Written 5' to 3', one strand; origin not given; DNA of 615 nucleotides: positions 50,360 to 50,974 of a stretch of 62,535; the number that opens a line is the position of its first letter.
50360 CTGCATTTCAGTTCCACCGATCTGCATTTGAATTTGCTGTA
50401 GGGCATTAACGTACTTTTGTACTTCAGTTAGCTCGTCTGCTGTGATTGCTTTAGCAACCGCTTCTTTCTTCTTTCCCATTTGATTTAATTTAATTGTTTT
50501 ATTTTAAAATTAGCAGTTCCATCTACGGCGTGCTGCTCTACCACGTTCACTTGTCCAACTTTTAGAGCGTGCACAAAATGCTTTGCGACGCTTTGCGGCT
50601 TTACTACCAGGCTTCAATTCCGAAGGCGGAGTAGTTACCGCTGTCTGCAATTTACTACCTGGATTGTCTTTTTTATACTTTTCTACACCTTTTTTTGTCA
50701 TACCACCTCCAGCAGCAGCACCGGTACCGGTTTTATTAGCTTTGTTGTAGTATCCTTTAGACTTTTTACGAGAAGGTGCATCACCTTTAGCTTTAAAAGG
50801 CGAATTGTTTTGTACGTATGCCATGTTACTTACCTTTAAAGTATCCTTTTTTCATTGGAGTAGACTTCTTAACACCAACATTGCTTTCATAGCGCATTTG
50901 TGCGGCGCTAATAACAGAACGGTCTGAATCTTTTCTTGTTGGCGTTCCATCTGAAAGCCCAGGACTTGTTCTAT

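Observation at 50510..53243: Cluster of SP(L/F)K-box basic proteins next to a small HExxH protein and a Cys-tail peptide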

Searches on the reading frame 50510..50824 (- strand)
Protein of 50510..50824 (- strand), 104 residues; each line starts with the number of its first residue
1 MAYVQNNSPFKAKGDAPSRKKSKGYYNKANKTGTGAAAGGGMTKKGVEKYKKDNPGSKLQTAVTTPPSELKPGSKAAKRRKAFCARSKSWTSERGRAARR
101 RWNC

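Call 8: search_protein_families(library=phrogs, proteins=[window:50510-50824:-], max_evalue=0.01)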
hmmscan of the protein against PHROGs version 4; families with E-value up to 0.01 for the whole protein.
window:50510-50824:- (104 aa): 7 families
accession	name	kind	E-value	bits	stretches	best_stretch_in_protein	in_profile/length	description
phrog_10346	-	unknown function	9.5e-17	62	1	21-104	438-525/525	-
phrog_4689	-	unknown function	1.3e-08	36.3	1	26-92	18-75/99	-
phrog_727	-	unknown function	9e-07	29.4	1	35-88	358-402/450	-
phrog_3477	-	unknown function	0.0028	17.1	1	11-88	836-900/928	-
phrog_30733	-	unknown function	0.0038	17.7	1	28-90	257-310/336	-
phrog_11180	-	unknown function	0.0053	18.2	0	26-89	60-114/141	-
phrog_10538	-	unknown function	0.006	17.8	0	33-90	84-132/156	-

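Call 13: search_dna_similar(query=window:50510-50824:-, collection=phages, mode=protein, max_rows=30, max_evalue=0.01)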
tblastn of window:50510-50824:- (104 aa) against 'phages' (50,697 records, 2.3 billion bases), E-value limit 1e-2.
Records with a match: 6; places in all: 6; records where one place covers at least 80% of the query: 0.
Best place of each record, by identity: 60-80% 6.
By first word of the organism name: Synechococcus 2; Prochlorococcus 2; Pelagibacter 1; Marine 1.
By host as written in the record: Synechococcus sp. MW02 2; Prochlorococcus sp. MIT9515 2; Candidatus Pelagibacter sp. HTCC1062 1; - 1.
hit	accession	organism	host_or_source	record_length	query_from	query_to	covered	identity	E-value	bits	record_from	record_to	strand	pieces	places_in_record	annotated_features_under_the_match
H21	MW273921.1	Pelagibacter phage HTVC028P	Candidatus Pelagibacter sp. HTCC1062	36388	47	104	56%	69.0%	2e-5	47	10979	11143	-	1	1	hypothetical protein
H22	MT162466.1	Synechococcus phage S-N03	Synechococcus sp. MW02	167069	47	104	56%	60.3%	2e-5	47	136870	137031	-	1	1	hypothetical protein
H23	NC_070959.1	Synechococcus phage S-N03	Synechococcus sp. MW02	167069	47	104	56%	60.3%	2e-5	47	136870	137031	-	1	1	hypothetical protein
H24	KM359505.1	Prochlorococcus phage P-TIM68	Prochlorococcus sp. MIT9515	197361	47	73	26%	66.7%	2e-3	41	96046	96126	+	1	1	hypothetical protein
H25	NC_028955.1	Prochlorococcus phage P-TIM68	Prochlorococcus sp. MIT9515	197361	47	73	26%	66.7%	2e-3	41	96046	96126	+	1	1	hypothetical protein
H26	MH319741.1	Marine virus AG-345-E15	single cell amplified by WGA-X; seawater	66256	47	73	26%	66.7%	2e-3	41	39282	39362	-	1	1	record has no annotation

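Call 15: search_protein_families(library=pfam, proteins=[window:50510-50824:-], max_evalue=0.1)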
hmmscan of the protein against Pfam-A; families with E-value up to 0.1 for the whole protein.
window:50510-50824:- (104 aa): 1 family
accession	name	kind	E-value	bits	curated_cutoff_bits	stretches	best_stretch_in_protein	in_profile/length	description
PF19846.4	DUF6321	-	7.4e-10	39.8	28.5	1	38-92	4-53/72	Domain of unknown function (DUF6321)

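Call 38: get_annotated_region(hit=H21, flank=3000)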
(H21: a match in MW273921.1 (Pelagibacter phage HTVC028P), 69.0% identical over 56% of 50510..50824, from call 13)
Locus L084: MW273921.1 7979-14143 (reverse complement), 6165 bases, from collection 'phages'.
description: Pelagibacter phage HTVC028P, complete genome.
organism: Pelagibacter phage HTVC028P (NCBI taxid 2796519)
taxonomy: Viruses; Duplodnaviria; Heunggongvirae; Uroviricota; Caudoviricetes
host: Candidatus Pelagibacter sp. HTCC1062; source: seawater; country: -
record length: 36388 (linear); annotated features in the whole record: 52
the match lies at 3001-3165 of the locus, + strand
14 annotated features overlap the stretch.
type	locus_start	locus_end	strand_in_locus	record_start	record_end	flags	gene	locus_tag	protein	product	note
CDS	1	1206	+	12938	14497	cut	-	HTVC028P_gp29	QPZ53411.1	hypothetical protein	-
CDS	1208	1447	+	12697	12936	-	-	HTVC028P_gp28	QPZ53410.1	hypothetical protein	-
CDS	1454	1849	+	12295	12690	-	-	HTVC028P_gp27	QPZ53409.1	peptidase M15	-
CDS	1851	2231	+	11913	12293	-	-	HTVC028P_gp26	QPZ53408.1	hypothetical protein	-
CDS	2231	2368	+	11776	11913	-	-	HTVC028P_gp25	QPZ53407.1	hypothetical protein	-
CDS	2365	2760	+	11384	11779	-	-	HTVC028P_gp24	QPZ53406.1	hypothetical protein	-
CDS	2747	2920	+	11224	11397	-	-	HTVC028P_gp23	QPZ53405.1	hypothetical protein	-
CDS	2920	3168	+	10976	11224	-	-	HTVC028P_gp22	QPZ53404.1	hypothetical protein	-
CDS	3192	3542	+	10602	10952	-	-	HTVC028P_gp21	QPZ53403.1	hypothetical protein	-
CDS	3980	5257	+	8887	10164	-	-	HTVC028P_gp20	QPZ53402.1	integrase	-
CDS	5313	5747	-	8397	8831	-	-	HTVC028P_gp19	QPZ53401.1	hypothetical protein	-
CDS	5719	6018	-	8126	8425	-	-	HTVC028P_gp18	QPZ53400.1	hypothetical protein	-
CDS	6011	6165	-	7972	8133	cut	-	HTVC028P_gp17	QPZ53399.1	hypothetical protein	-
CDS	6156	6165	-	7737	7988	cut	-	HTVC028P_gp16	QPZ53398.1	hypothetical protein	-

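Call 56: get_annotated_region(hit=H22, flank=2500)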
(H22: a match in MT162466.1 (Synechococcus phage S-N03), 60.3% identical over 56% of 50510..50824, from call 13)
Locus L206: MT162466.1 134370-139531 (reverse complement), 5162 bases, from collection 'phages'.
description: Synechococcus phage S-N03, complete genome.
organism: Synechococcus phage S-N03 (NCBI taxid 2718943)
taxonomy: Viruses; Duplodnaviria; Heunggongvirae; Uroviricota; Caudoviricetes; Kyanoviridae; Huanghaivirus; Huanghaivirus snothree
host: Synechococcus sp. MW02; source: -; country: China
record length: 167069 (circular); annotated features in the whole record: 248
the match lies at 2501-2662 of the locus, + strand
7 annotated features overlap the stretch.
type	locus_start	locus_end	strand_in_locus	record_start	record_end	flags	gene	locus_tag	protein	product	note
CDS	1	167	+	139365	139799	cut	-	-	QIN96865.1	terminase small subunit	-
CDS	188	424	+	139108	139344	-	-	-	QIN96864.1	hypothetical protein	-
CDS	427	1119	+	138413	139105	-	-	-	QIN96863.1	hypothetical protein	-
CDS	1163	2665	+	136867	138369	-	-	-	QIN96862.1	hypothetical protein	-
CDS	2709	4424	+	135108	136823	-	-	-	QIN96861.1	terminase large subunit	-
CDS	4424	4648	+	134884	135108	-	-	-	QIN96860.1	hypothetical protein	-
CDS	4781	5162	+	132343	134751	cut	-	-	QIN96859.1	tail sheath monomer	-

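Call 57: get_annotated_region(hit=H24, flank=2500)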
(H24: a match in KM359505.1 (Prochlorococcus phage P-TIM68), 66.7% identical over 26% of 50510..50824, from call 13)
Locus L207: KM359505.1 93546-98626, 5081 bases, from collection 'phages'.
description: Prochlorococcus phage P-TIM68, complete genome.
organism: Prochlorococcus phage P-TIM68 (NCBI taxid 1542477)
taxonomy: Viruses; Duplodnaviria; Heunggongvirae; Uroviricota; Caudoviricetes; Kyanoviridae; Haifavirus; Haifavirus tim68
host: Prochlorococcus sp. MIT9515; source: -; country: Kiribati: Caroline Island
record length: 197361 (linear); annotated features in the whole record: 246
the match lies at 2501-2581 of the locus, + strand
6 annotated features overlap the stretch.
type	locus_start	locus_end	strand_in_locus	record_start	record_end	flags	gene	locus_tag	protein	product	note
CDS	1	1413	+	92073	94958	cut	-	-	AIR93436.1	putative tail fiber-like protein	-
CDS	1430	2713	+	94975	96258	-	-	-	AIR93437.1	hypothetical protein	-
CDS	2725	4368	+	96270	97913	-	-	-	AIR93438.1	putative terminase DNA packaging enzyme large subunit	-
CDS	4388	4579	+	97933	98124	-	-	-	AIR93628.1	hypothetical protein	-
CDS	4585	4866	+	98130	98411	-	-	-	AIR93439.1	hypothetical protein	-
CDS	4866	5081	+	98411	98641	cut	-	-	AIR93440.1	hypothetical protein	-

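Call 89: find_homologous_proteins(query=window:50510-50824:-, max_evalue=0.001)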
Query window:50510-50824:- (104 aa): 4758 proteins with E <= 0.001 among 4777 candidates; the best 120 are listed.
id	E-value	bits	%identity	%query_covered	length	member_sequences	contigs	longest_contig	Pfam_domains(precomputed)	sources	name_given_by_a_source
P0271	1.1e-58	214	98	100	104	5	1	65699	PF19846.5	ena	-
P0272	1.4e-58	214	98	100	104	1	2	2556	PF19846.5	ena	-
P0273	3.2e-58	212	97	100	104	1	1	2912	PF19846.5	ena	-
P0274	7.7e-58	211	97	100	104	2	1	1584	PF19846.5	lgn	-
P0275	1.7e-57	210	97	100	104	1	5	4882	PF19846.5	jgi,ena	-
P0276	2.4e-57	210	97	100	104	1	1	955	PF19846.5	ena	-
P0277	4.0e-57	209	96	100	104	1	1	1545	PF19846.5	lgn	-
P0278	4.6e-57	209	96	100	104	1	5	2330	PF19846.5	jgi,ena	-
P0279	1.5e-56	207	95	100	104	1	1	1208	PF19846.5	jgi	jgi:hypothetical protein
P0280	1.5e-56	207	95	100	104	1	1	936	PF19846.5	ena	-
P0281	2.5e-56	206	96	100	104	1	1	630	PF19846.5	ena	-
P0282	3.6e-56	206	94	100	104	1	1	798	PF19846.5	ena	-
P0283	6.4e-56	205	95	100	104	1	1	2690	PF19846.5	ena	-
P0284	3.8e-53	196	88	100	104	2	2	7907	PF19846.5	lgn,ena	-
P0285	1.5e-50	188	88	100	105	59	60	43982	PF19846.5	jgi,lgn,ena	jgi:hypothetical protein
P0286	3.1e-50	187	85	100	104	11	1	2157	PF19846.5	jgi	-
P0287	6.1e-50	186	86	100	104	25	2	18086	PF19846.5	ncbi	-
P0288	9.2e-50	185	85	100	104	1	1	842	PF19846.5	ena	-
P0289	3.0e-49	184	86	100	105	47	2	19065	PF19846.5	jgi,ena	jgi:hypothetical protein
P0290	3.2e-49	184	84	100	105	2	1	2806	PF19846.5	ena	-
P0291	3.5e-49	183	85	100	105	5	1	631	PF19846.5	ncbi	-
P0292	4.3e-49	183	87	100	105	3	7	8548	PF19846.5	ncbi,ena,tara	tara:strand:- start:1533 stop:1850 length:318 start_codon:yes stop_codon:yes gene_type:complete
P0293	9.2e-49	182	85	100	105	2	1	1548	PF19846.5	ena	-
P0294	1.0e-48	182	86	100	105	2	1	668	PF19846.5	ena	-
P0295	1.4e-48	182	86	100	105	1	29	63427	PF19846.5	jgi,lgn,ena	jgi:hypothetical protein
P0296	1.4e-48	182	86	100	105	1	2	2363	PF19846.5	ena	-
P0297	2.8e-48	181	84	100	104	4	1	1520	PF19846.5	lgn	-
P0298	5.1e-48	180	82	100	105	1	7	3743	PF19846.5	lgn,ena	-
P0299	5.5e-48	180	83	100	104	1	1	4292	PF19846.5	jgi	jgi:hypothetical protein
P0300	1.1e-47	179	83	100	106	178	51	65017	PF19846.5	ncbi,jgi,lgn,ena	jgi:hypothetical protein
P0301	1.1e-47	179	83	100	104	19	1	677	PF19846.5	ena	-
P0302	1.3e-47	178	81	100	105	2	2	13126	PF19846.5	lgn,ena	-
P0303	1.5e-47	178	80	100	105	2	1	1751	PF19846.5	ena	-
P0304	1.5e-47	178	84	100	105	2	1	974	PF19846.5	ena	-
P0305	1.8e-47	178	86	100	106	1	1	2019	PF19846.5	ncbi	-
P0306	2.0e-47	178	83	100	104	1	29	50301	PF19846.5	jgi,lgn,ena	jgi:hypothetical protein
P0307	2.7e-47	177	83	100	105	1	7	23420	PF19846.5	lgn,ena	-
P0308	3.1e-47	177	78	100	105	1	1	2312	PF19846.5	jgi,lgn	jgi:hypothetical protein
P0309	3.4e-47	177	78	100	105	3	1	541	PF19846.5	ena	-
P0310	3.8e-47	177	78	100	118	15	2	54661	PF19846.5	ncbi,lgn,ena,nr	ncbi:DUF6321 domain-containing protein [Polaribacter sp.]|nr:DUF6321 domain-containing protein [Pola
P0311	3.8e-47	177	87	95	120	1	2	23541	PF19846.5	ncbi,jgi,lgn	-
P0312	3.8e-47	177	85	100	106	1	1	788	PF19846.5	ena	-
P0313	5.5e-47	176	82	100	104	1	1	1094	PF19846.5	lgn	-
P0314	5.8e-47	176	78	100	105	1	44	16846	PF19846.5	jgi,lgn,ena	jgi:hypothetical protein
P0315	6.5e-47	176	83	100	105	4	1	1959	PF19846.5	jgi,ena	jgi:hypothetical protein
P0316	6.6e-47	176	81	100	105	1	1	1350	PF19846.5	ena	-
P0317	8.2e-47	176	78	100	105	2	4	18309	PF19846.5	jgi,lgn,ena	jgi:hypothetical protein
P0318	8.4e-47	176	80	100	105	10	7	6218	PF19846.5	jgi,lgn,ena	jgi:hypothetical protein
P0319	9.2e-47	176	81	100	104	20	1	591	PF19846.5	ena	-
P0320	1.0e-46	175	80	100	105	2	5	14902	PF19846.5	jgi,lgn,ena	jgi:hypothetical protein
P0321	1.3e-46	175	77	100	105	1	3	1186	PF19846.5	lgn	-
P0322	1.5e-46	175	80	100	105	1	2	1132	PF19846.5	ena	-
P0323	1.6e-46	175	76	100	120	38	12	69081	PF19846.5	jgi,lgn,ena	jgi:hypothetical protein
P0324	1.9e-46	175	81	100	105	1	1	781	PF19846.5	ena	-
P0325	1.9e-46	175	80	100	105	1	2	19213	PF19846.5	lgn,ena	-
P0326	2.2e-46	174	86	95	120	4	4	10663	PF19846.5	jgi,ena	-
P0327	2.4e-46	174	81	100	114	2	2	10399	PF19846.5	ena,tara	tara:strand:+ start:1199 stop:1543 length:345 start_codon:yes stop_codon:yes gene_type:complete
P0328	3.1e-46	174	80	100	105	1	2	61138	PF19846.5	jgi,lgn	jgi:hypothetical protein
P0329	4.2e-46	174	79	100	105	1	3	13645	PF19846.5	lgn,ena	-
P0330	5.5e-46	173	76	100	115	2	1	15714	PF19846.5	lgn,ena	-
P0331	7.0e-46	173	81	100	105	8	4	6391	PF19846.5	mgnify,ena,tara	mgnify:FL=1|tara:strand:- start:355 stop:672 length:318 start_codon:yes stop_codon:yes gene_type:com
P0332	8.1e-46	173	78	99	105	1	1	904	PF19846.5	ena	-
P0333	9.7e-46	172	78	100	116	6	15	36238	PF19846.5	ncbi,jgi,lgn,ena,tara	jgi:hypothetical protein|tara:strand:- start:621 stop:971 length:351 start_codon:yes stop_codon:yes 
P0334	1.0e-45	172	83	100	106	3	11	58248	PF19846.5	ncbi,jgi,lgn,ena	-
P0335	1.7e-45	172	83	100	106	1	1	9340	PF19846.5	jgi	jgi:hypothetical protein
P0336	1.9e-45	171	83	100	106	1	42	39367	PF19846.5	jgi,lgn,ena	-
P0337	2.1e-45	171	77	100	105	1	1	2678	PF19846.5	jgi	jgi:hypothetical protein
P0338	2.9e-45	171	77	100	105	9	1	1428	PF19846.5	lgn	-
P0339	3.0e-45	171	70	100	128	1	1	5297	PF19846.5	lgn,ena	-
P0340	3.4e-45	171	79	100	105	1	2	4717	PF19846.5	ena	-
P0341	3.5e-45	171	81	100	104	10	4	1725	PF19846.5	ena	-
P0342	3.5e-45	171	81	100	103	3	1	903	PF19846.5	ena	-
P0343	4.0e-45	170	86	93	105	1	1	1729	PF19846.5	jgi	jgi:hypothetical protein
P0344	5.0e-45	170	72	100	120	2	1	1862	PF19846.5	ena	-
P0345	5.6e-45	170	81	100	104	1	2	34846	PF19846.5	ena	-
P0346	6.6e-45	170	80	97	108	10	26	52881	PF19846.5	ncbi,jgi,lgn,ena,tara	tara:strand:- start:12584 stop:12910 length:327 start_codon:yes stop_codon:yes gene_type:complete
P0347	7.1e-45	170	81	95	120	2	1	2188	PF19846.5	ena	-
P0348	8.8e-45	169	89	78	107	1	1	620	PF19846.5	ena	-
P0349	1.0e-44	169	82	100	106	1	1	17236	PF19846.5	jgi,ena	-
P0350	1.2e-44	169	85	94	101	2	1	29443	PF19846.5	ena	-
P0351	1.4e-44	169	79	100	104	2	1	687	PF19846.5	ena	-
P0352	1.8e-44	168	82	100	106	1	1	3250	PF19846.5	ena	-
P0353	1.8e-44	168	79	100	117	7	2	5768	PF19846.5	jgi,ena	-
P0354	1.8e-44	168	79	100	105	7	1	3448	PF19846.5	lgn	-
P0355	2.1e-44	168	80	100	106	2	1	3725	PF19846.5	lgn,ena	-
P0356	2.4e-44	168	79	100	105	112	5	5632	PF19846.5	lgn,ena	-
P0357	2.5e-44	168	81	100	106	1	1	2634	PF19846.5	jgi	-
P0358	2.9e-44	168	79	100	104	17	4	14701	PF19846.5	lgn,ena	-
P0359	2.9e-44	168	81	95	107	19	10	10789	PF19846.5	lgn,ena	-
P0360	3.5e-44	167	86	93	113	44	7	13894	PF19846.5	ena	-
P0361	3.7e-44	167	80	95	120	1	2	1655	PF19846.5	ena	-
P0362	4.0e-44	167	90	88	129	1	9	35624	PF19846.5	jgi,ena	jgi:hypothetical protein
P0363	4.3e-44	167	80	95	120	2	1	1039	PF19846.5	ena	-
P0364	4.6e-44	167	71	100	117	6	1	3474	PF19846.5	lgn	-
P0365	4.9e-44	167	80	95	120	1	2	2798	PF19846.5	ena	-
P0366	4.9e-44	167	82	100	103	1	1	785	PF19846.5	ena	-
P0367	6.7e-44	166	84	94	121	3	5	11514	PF19846.5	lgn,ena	-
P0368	6.9e-44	166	79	100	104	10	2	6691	PF19846.5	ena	-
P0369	7.3e-44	166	77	100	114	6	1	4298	PF19846.5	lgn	-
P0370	8.2e-44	166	75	100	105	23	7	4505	PF19846.5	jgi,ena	jgi:hypothetical protein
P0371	9.0e-44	166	78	100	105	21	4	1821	PF19846.5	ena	-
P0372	9.1e-44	166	77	100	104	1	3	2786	PF19846.5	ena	-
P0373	9.9e-44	166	86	90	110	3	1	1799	PF19846.5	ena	-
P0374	1.0e-43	166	79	100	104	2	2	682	PF19846.5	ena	-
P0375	1.1e-43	166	77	100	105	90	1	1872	PF19846.5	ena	-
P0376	1.1e-43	166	74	100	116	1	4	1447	PF19846.5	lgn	-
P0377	1.3e-43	166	79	97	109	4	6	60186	PF19846.5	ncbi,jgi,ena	jgi:hypothetical protein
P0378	1.6e-43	165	82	97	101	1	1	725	PF19846.5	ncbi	-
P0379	1.6e-43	165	81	95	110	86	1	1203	PF19846.5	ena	-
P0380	1.9e-43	165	89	78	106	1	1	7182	PF19846.5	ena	-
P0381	2.2e-43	165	80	100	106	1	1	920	PF19846.5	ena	-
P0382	2.2e-43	165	88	78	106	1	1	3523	PF19846.5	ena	-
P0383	2.9e-43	164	89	78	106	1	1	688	PF19846.5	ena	-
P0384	3.0e-43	164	88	78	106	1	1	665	PF19846.5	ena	-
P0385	3.7e-43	164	79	100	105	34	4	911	PF19846.5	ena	-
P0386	3.8e-43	164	88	78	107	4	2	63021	PF19846.5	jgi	jgi:hypothetical protein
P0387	3.9e-43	164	76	100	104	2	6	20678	PF19846.5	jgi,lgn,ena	jgi:hypothetical protein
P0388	4.1e-43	164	77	100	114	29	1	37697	PF19846.5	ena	-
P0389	4.6e-43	164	88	78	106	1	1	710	PF19846.5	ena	-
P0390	4.7e-43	164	84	93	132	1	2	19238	PF19846.5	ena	-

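Call 96: predict_structure(alignment_id=A3)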
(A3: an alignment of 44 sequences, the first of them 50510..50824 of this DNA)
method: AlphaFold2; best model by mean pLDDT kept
length: 104 residues; sequences in the alignment: 44
mean_pLDDT: 75.7   pTM: 0.58
mean pLDDT of the five models: 75.7, 70.7, 67.9, 65.0, 62.3
residues with pLDDT >= 90: 1; 70-90: 75; 50-70: 21; < 50: 7
segments of 3 or more residues with pLDDT < 50: 1-7
pLDDT, mean of each block of 10 residues (from residue 1): 48 65 79 78 82 73 72 85 87 85 82
secondary structure, 60 per line:
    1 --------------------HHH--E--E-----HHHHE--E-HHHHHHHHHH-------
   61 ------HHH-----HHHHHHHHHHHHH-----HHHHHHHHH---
elements in order: H35-38 H44-53 H75-87 H93-101

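Call 98: find_encoding_contigs(protein=P0310, flank=8000, max_places=2)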
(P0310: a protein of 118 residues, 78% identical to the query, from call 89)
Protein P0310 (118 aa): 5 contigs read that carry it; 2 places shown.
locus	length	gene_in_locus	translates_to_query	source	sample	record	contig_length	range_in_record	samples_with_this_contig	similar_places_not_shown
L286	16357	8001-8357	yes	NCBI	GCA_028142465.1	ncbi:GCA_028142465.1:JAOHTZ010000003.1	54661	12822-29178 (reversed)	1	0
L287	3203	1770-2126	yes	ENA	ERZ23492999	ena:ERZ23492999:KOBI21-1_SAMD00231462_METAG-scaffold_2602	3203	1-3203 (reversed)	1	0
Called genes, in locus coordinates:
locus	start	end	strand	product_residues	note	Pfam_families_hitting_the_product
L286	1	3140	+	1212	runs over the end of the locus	PF13884:Peptidase_S74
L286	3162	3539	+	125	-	PF25590:DUF7936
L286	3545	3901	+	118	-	PF25590:DUF7936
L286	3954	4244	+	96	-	-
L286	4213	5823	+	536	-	PF00118:Cpn60_TCP1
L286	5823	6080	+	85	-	PF00166:Cpn10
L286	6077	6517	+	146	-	-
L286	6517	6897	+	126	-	-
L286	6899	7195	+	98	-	-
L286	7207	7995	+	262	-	-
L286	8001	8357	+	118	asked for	PF19846:DUF6321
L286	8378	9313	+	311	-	-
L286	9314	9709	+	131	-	-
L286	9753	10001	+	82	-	-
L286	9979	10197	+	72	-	-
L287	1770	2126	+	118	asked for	PF19846:DUF6321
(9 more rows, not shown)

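Call 99: fold_search(model_id=the predicted structure, library=pdb)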
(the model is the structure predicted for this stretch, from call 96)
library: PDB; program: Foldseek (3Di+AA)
matches with E <= 10: 1; with E <= 0.001: 0
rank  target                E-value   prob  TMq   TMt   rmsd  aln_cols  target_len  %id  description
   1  4jx6_D                9.8e+00  0.01  0.17  0.04  11.9        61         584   15  Structure of the carboxyl transferase domain Y628A from Rhizobium etli pyruvate carboxylase with pyruvate (released 2013-05-29)
